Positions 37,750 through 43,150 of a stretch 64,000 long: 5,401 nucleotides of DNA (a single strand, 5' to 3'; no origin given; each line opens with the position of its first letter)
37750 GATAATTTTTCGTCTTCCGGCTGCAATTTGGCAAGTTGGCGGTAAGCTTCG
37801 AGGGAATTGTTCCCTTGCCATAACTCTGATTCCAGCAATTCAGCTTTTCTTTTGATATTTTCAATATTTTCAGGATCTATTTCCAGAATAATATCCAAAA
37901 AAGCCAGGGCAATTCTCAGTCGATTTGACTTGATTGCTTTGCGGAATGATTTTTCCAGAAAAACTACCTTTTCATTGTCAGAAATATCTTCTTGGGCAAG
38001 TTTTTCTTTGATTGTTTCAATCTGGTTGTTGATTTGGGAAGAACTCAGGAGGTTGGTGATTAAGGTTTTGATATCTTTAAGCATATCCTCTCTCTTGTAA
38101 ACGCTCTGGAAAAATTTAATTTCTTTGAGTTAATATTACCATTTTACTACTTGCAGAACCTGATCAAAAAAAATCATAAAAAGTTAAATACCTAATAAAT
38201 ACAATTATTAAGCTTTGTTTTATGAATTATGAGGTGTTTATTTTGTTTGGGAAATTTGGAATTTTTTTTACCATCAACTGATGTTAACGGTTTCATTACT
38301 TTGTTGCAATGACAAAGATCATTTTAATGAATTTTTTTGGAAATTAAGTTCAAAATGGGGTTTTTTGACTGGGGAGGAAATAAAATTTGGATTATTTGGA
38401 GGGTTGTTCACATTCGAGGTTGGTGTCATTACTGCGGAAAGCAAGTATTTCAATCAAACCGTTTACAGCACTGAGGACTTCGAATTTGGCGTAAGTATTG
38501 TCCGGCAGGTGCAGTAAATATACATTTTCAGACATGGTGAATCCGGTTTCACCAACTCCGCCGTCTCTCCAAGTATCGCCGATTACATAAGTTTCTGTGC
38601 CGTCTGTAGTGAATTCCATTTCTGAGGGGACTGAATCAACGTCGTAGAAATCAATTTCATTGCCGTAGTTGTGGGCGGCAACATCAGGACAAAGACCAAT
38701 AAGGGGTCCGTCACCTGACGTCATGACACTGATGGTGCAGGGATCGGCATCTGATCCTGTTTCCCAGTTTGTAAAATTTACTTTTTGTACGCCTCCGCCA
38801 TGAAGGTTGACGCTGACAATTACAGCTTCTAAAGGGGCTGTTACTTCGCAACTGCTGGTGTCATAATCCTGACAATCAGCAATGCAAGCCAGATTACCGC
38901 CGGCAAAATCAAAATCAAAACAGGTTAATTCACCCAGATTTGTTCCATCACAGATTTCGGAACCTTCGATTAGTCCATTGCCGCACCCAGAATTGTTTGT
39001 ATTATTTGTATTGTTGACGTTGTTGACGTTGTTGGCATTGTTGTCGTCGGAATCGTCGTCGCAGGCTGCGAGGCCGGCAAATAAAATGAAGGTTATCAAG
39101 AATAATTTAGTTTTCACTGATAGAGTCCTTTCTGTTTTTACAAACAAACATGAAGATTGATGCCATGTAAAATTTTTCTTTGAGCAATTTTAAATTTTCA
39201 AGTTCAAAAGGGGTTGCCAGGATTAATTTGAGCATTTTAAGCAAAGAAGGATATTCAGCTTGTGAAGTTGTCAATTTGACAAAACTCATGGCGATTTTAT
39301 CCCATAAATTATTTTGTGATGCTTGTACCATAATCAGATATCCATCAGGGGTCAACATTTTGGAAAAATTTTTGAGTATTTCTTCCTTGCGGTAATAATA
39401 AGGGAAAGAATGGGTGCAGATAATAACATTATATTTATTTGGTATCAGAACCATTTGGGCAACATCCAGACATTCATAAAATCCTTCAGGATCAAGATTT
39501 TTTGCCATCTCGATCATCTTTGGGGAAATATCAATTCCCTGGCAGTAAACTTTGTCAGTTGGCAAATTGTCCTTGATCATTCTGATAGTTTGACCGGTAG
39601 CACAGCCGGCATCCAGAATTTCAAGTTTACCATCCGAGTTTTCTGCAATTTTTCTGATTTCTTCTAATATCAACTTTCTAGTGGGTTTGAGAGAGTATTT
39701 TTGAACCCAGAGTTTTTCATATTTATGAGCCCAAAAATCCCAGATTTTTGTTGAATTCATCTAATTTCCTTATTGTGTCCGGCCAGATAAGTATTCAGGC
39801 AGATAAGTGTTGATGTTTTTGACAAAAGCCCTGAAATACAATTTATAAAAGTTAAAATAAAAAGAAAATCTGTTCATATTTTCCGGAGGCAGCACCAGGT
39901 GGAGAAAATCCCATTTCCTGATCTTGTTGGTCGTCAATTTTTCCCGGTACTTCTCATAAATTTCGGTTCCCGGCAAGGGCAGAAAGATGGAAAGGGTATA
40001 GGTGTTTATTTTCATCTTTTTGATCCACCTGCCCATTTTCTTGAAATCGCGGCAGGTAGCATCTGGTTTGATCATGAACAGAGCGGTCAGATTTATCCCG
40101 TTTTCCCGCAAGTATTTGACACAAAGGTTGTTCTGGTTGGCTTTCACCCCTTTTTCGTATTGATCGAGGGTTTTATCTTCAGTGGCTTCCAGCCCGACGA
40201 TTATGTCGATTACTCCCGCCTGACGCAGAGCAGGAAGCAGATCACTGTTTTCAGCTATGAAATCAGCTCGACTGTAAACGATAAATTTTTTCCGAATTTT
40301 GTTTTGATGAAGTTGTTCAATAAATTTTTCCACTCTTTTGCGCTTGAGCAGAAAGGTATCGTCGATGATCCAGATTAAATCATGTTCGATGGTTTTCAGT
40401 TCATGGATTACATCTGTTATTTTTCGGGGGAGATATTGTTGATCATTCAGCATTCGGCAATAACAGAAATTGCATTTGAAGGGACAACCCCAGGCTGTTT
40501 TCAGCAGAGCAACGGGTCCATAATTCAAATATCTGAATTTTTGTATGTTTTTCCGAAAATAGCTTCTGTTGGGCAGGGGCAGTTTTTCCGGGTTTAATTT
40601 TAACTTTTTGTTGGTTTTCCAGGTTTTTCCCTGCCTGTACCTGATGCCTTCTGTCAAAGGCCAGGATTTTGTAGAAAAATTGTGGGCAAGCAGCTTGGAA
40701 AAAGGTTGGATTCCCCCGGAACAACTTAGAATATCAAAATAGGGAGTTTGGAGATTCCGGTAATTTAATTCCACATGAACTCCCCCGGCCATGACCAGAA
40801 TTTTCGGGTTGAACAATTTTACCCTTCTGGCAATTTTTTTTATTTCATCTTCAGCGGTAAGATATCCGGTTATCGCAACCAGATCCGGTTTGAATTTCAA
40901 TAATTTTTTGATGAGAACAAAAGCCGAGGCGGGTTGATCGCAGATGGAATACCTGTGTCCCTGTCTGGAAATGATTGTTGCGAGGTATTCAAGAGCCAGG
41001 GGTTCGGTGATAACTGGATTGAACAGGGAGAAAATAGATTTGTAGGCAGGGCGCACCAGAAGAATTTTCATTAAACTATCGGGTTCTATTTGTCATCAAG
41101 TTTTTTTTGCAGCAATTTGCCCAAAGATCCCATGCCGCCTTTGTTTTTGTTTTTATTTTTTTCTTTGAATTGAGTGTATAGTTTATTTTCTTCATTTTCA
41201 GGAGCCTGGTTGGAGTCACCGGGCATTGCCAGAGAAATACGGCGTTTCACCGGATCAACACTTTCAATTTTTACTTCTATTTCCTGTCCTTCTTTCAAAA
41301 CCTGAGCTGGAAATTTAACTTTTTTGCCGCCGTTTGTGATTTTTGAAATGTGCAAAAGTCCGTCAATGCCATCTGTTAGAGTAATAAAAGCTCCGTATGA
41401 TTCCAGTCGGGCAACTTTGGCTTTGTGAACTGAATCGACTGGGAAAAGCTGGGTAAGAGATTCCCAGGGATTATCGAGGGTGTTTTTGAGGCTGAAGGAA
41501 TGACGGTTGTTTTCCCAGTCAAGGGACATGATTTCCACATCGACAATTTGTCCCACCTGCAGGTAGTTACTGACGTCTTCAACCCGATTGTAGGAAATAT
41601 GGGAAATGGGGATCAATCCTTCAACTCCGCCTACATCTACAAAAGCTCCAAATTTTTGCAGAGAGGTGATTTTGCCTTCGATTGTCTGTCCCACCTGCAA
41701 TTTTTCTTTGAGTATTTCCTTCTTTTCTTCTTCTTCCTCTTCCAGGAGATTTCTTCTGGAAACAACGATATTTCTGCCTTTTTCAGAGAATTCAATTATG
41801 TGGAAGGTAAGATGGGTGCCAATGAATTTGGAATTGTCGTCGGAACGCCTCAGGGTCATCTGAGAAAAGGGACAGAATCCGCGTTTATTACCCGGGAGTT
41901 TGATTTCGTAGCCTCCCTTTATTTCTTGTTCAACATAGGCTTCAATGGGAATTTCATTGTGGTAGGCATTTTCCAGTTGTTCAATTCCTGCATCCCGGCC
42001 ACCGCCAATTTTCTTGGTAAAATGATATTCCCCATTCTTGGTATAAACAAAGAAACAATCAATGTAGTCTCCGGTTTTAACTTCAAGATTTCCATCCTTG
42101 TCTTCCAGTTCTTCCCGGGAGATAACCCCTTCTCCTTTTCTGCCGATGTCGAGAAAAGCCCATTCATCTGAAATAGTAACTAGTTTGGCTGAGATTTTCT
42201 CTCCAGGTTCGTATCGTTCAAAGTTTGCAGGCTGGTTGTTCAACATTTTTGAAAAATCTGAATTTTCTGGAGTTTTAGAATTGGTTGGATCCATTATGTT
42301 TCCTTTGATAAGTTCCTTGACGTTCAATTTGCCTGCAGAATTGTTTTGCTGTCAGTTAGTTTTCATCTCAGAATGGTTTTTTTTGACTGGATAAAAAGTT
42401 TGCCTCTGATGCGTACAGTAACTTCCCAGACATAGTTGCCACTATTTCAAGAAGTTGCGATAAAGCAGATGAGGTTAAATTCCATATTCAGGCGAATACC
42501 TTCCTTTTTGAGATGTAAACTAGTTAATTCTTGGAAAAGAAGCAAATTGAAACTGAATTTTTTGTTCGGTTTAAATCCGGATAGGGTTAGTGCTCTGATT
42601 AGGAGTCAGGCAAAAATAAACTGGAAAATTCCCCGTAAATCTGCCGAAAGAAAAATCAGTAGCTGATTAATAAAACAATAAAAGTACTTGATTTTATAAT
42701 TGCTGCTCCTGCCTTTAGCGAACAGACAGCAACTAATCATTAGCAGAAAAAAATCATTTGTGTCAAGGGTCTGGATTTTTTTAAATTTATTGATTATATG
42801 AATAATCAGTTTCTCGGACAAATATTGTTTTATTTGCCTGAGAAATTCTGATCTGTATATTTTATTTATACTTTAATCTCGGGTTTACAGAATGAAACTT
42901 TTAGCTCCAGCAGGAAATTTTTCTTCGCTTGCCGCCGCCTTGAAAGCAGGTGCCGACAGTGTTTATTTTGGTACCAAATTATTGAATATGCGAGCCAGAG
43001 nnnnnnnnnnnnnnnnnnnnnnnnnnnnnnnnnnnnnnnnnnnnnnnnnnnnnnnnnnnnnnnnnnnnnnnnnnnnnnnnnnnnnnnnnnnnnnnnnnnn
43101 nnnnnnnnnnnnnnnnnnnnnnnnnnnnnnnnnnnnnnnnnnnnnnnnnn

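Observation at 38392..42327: Four-gene minus-strand operon: multi-S1-domain protein, B12-binding radical SAM enzyme, class I SAM methyltransferase and Cys-rich lipoprotein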

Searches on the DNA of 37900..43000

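Call 44: search_rna_families(source=window, start=37900, end=43000, threshold=evalue, max_evalue=1)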
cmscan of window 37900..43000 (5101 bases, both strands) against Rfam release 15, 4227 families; matches with E-value up to 1: 0.
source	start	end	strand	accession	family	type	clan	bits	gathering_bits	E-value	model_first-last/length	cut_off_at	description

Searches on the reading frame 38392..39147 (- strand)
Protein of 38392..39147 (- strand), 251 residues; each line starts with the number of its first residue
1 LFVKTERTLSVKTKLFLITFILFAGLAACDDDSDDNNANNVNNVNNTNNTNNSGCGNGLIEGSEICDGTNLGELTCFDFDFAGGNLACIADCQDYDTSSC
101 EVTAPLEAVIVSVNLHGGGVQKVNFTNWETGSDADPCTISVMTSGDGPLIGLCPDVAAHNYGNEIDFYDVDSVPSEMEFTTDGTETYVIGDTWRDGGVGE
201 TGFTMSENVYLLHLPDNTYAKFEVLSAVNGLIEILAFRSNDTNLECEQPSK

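Call 3: search_protein_families(library=pfam, proteins=[window:38392-39147:-], max_evalue=0.01)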
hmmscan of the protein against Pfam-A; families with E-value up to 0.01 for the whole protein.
window:38392-39147:- (251 aa): 0 families

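Call 4: search_protein_families(library=ncbifam, proteins=[window:38392-39147:-], max_evalue=0.01)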
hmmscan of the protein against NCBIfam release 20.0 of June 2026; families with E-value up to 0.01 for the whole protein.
window:38392-39147:- (251 aa): 0 families

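Call 47: search_protein_families(library=ncbifam, proteins=[window:38392-39117:-], max_evalue=10)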
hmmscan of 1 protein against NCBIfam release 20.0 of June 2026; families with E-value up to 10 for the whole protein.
window:38392-39117:- (241 aa): 2 families
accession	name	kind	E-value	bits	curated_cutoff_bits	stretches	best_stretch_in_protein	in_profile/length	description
NF045774.1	cytochro_C551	exception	0.011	15.7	118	1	1-62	1-59/110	cytochrome c551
NF008627.0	PRK11615.1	equivalog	0.044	13.4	221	1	11-37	12-38/185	DcrB family lipoprotein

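Call 48: search_protein_families(library=pfam, proteins=[window:38392-39117:-], max_evalue=10)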
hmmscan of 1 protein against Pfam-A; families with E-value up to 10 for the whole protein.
window:38392-39117:- (241 aa): 1 family
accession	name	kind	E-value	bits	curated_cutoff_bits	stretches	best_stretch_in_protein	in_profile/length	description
PF14064.11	HmuY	-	0.014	15.9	27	1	170-219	89-144/157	HmuY protein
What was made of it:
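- On Myxococcus-type Cys-rich repeat proteins: No Pfam or NCBIfam repeat model matches, even at E up to 10 (calls 47, 48).
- On HmuY family (PF14064): 15.9 bits, E = 0.014 (call 48).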

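Call 54: search_protein_representatives(protein=window:38392-39117:-)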
Query: 241 residues. Proteins with E-value up to 0.001 (for the whole library): 3692; up to 1e-10: 1280; up to 1e-30: 121. The best 150 are listed.
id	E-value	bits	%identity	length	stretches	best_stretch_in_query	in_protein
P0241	1.0e-159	545.9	100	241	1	1-241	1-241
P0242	8.4e-73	261.3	47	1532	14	44-95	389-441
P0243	6.4e-71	255.1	44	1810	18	44-93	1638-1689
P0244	8.6e-65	235.0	47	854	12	5-91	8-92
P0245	5.1e-61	222.7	45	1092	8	43-92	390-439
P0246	5.7e-61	222.5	45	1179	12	44-91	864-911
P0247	1.7e-60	220.9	42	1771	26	45-91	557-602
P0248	4.8e-58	212.9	46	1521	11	42-92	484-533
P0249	9.4e-58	212.0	51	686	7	44-91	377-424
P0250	1.2e-56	208.4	45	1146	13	45-91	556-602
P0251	1.8e-55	204.5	42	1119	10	16-92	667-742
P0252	6.2e-55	202.7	51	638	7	17-95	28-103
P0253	1.0e-54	202.0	54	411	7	5-93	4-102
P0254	1.7e-53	198.0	46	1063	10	21-94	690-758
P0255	2.6e-53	197.4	43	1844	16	44-91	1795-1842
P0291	1.2e-38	149.4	46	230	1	1-237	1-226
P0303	2.5e-36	141.8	45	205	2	94-239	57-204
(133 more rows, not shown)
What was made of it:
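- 38392..39117 (-): Lipoprotein gene, 241 aa from GTG 39117. It has a lipobox, an Asn-rich linker, one Cys-rich repeat and a ~150-aa all-beta C-terminal domain. It is a lineage-specific passenger. Residues 44-92 match a repeat present in 3692 proteins (call 54).
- On Myxococcus-type Cys-rich repeat proteins: However, residues 44-92 match a ~48-aa repeat present up to 29 times per protein in 3692 proteins (call 54).
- Tried and rejected: The exhaustive search was needed instead (call 54).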

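Call 55: find_encoding_contigs(protein=P0291, flank=8000, max_places=2)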
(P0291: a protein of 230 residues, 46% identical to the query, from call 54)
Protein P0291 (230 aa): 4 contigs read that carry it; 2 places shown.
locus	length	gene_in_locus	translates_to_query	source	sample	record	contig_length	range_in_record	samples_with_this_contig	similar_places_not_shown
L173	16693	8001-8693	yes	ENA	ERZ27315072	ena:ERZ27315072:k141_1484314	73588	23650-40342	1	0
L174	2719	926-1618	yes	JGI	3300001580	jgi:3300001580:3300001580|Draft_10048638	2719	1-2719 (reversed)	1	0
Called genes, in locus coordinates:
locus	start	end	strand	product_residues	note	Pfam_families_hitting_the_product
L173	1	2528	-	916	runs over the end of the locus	-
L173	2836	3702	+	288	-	-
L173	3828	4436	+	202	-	PF13505:OMP_b-brl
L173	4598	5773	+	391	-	-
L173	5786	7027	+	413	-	PF03734:YkuD, PF06940:DUF1287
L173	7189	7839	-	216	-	PF01327:Pep_deformylase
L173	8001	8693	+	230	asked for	-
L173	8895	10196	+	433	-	PF13638:PIN_4, PF13401:AAA_22 (faint), PF13245:AAA_19 (faint), PF02562:PhoH, PF13604:AAA_30 (faint)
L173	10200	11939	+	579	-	-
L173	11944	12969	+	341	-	PF00730:HhH-GPD, PF14815:NUDIX_4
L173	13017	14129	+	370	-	PF13483:Lactamase_B_3, PF12706:Lactamase_B_2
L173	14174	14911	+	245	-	-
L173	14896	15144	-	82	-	-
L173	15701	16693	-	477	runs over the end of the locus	PF05221:AdoHcyase, PF00670:AdoHcyase_NAD, PF02826:2-Hacid_dh_C, PF07991:KARI_N (weak)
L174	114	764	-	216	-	PF01327:Pep_deformylase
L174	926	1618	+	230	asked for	-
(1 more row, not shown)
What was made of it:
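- Orthologue P0291 lies beside peptide deformylase and PhoH in two assemblies (call 55).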

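Call 83: predict_structure(alignment_id=A5)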
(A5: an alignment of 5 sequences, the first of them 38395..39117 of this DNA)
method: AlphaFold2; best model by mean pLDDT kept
length: 241 residues; sequences in the alignment: 5
mean_pLDDT: 53.6   pTM: 0.51
mean pLDDT of the five models: 53.6, 50.6, 46.5, 36.9, 31.5
residues with pLDDT >= 90: 3; 70-90: 66; 50-70: 51; < 50: 121
segments of 3 or more residues with pLDDT < 50: 1-93, 151-155, 181-197, 236-241
pLDDT, mean of each block of 10 residues (from residue 1): 37 34 35 30 29 30 34 31 34 61 78 88 87 73 72 53 64 67 35 42 76 72 79 49 31
secondary structure, 60 per line:
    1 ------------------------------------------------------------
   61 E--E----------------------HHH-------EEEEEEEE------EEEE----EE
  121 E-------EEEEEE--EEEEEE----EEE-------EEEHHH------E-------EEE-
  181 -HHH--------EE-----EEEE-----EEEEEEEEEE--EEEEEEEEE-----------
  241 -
elements in order: E97-104 E111-114 E119-121 E129-134 E137-142 E147-149 E157-159 E177-179 E200-203 E209-218 E221-229
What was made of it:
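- Closest known: HmuY-family haem-binding lipoproteins of Bacteroidota. Different: The model is of low confidence (call 83).
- The structural model is of low confidence, pLDDT 53.6 (call 83).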

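Call 86: fold_search(model_id=the predicted structure, library=pdb)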
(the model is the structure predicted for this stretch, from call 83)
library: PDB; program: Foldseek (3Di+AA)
matches with E <= 10: 603; with E <= 0.001: 0
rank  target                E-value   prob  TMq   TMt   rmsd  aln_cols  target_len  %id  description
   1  6eu8                  6.4e-03  0.99  0.32  0.38   8.9       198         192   13  Crystal structure of Tannerella forsythia Apo HmuY analog (TFO) (released 2018-10-24)
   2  9gnw_P                1.8e-01  0.09  0.14  0.16  15.4       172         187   10  Universal PSII assembly intermediate (released 2025-09-17)
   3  8z9d_P                2.4e-01  0.08  0.14  0.15  14.6       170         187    7  cryo-EM structure of PSII-LHCII megacomplex from spinach (released 2024-11-13)
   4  6l7x                  3.3e-01  0.04  0.12  0.14  15.5       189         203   13  Crystal structure of Cet1 from Trypanosoma cruzi in complex with #951 ligand (released 2020-06-03)
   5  2fbl_B                3.9e-01  0.05  0.11  0.16  14.1       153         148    9  The crystal structure of the hypothetical protein NE1496 (released 2005-12-20)
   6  4ayn_B                4.3e-01  0.06  0.13  0.20  11.4       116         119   15  Structure of the C-terminal barrel of Neisseria meningitidis FHbp Variant 2 (released 2012-11-07)
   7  5xnl_P                4.3e-01  0.06  0.14  0.17  16.3       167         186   10  Structure of stacked C2S2M2-type PSII-LHCII supercomplex from Pisum sativum (released 2017-09-20)
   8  9nph_C                4.3e-01  0.06  0.13  0.18  15.3       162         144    9  X-ray crystal structure of recombinant Can f 1 in complex with human IgE mAb 1J11 Fab (released 2025-08-27)
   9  7sfn_A                5.7e-01  0.04  0.12  0.18  16.8       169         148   11  Crystal structure of OlmO, a spirocyclase involved in the biosynthesis of oligomycin (released 2022-08-17)
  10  6y8x                  6.0e-01  0.05  0.13  0.07  12.9       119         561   14  Structure of Atlantic Herring (Clupea Harengus) Phosphoglucomutase 5 (PGM5) (released 2020-12-16)
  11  2n4a_MODEL_1_A        6.7e-01  0.05  0.13  0.21  13.6       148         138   11  EC-NMR Structure of Ralstonia metallidurans Rmet_5065 Determined by Combining Evolutionary Couplings (EC) and  (released 2015-07-01)
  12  4ayn_A                7.1e-01  0.04  0.13  0.19  13.0       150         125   12  Structure of the C-terminal barrel of Neisseria meningitidis FHbp Variant 2 (released 2012-11-07)
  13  5x7y_A                7.1e-01  0.03  0.13  0.16  13.9       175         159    8  Crystal Structure of the Dog Lipocalin Allergen Can f 6 (released 2018-04-04)
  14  3pmg_A                8.0e-01  0.06  0.13  0.07  13.9       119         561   13  STRUCTURE OF RABBIT MUSCLE PHOSPHOGLUCOMUTASE AT 2.4 ANGSTROMS RESOLUTION. USE OF FREEZING POINT DEPRESSANT AND REDUCE (released 1995-12-07)
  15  8amc_A                8.4e-01  0.05  0.15  0.20  13.9       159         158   10  Crystal Structure of cat allergen Fel d 4 (released 2023-08-16)
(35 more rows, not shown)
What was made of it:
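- On HmuY family (PF14064): The Foldseek top hit is 6eu8 at E = 6e-3, but with TM-score 0.32-0.38 and from a model of pLDDT 53.6 (calls 83, 86).
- Closest known: HmuY-family haem-binding lipoproteins of Bacteroidota. Same: There is a weak Pfam match, and the top Foldseek hit is the Tannerella HmuY analogue (calls 48, 86).
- There are weak HmuY (tetrapyrrole-binding lipoprotein) hints: Pfam E = 0.014, and the Foldseek top hit is 6eu8 at E = 6e-3 (calls 48, 86).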

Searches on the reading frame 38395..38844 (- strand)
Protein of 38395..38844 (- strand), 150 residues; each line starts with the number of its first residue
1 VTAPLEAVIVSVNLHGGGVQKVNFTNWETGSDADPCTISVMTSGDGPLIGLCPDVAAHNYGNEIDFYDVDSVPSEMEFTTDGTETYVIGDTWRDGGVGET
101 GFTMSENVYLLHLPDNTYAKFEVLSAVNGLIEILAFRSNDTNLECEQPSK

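Call 67: find_homologous_proteins(query=window:38395-38844:-, max_evalue=0.001)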
Query window:38395-38844:- (150 aa): 1 proteins with E <= 0.001 among 8 candidates.
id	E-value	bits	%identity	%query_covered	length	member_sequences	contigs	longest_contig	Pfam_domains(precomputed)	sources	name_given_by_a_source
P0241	3.1e-96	338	100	100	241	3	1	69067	-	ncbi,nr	ncbi:MAG: hypothetical protein PF689_13195 [Deltaproteobacteria bacterium]|nr:hypothetical protein [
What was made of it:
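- Tried and rejected: It found only the protein itself (call 67).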
